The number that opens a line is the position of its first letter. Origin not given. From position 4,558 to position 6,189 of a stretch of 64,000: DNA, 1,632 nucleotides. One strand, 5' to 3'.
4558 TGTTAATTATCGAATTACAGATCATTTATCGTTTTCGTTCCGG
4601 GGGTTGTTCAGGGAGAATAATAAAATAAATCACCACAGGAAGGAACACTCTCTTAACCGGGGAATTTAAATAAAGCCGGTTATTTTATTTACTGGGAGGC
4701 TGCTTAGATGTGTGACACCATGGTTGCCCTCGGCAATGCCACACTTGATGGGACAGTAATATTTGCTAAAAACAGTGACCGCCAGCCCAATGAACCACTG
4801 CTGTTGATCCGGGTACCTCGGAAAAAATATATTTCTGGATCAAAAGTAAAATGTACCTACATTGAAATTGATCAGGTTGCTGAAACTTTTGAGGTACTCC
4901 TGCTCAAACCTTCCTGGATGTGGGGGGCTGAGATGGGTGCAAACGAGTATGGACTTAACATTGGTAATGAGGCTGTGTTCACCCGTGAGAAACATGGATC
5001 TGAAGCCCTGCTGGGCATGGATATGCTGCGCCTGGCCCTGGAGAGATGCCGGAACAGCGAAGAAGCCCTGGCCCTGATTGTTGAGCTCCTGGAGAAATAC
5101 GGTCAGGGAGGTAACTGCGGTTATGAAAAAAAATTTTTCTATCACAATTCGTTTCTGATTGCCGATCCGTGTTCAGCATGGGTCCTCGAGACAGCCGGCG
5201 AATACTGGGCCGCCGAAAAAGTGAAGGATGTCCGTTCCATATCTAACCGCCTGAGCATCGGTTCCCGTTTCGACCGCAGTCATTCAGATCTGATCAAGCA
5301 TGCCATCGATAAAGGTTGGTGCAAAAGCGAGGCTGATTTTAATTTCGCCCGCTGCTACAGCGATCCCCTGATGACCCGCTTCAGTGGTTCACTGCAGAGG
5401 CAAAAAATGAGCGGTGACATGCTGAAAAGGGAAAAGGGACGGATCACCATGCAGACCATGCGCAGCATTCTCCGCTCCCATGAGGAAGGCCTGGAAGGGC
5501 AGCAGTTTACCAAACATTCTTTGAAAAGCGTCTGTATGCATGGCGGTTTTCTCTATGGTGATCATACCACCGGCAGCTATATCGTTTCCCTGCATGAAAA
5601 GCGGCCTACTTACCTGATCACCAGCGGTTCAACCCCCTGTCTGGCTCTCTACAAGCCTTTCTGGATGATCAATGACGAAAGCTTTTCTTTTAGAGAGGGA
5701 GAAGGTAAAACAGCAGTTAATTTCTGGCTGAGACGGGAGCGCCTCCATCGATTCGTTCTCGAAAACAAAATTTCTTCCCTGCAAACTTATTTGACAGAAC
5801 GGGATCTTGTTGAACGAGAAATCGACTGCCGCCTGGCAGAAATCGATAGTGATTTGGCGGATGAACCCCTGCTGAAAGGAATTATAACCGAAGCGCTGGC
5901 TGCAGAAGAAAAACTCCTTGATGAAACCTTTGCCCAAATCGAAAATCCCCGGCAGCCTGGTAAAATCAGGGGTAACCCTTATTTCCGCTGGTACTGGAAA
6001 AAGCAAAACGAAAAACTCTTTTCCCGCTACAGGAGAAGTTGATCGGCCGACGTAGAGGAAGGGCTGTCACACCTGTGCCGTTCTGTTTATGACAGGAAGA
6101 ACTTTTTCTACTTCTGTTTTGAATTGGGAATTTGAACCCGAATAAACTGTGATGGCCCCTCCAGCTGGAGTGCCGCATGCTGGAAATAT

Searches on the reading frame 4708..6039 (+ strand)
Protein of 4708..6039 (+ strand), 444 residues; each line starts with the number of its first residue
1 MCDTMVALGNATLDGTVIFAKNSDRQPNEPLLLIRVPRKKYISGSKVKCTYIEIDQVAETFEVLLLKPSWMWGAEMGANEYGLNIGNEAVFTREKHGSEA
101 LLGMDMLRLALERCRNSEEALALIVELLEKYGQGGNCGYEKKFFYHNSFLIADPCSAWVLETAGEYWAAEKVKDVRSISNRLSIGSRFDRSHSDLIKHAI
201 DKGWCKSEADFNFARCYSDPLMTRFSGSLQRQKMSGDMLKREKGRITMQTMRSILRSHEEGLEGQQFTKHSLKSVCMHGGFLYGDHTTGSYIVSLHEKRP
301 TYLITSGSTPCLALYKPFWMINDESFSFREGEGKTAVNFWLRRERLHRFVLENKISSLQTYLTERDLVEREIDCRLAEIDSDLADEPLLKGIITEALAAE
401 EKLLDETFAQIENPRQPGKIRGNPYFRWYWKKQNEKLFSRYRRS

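Call 8: search_protein_families(library=pfam, proteins=[window:4708-6039:+])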
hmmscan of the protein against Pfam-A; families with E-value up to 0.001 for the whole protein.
window:4708-6039:+ (444 aa): 2 families
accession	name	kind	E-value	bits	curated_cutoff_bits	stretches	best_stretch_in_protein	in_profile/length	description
PF03577.20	Peptidase_C69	-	3.4e-06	26.7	23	1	2-217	2-230/402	Peptidase family C69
PF03417.21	AAT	-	1.1e-05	25.7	23.2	1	59-128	31-98/225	Acyl-coenzyme A:6-aminopenicillanic acid acyl-transferase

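Call 47: search_protein_families(library=ncbifam, proteins=[window:4708-6039:+], max_evalue=0.01)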
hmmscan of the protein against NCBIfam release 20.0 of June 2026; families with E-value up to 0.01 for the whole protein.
window:4708-6039:+ (444 aa): 2 families
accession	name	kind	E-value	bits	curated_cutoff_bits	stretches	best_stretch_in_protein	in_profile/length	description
NF040521.1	C45_proenzyme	subfamily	2.4e-06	27.2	85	1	2-124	90-194/313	C45 family autoproteolytic acyltransferase/hydrolase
NF033678.1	C69_fam_dipept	equivalog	3.5e-05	23.1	250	1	2-214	2-227/464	C69 family dipeptidase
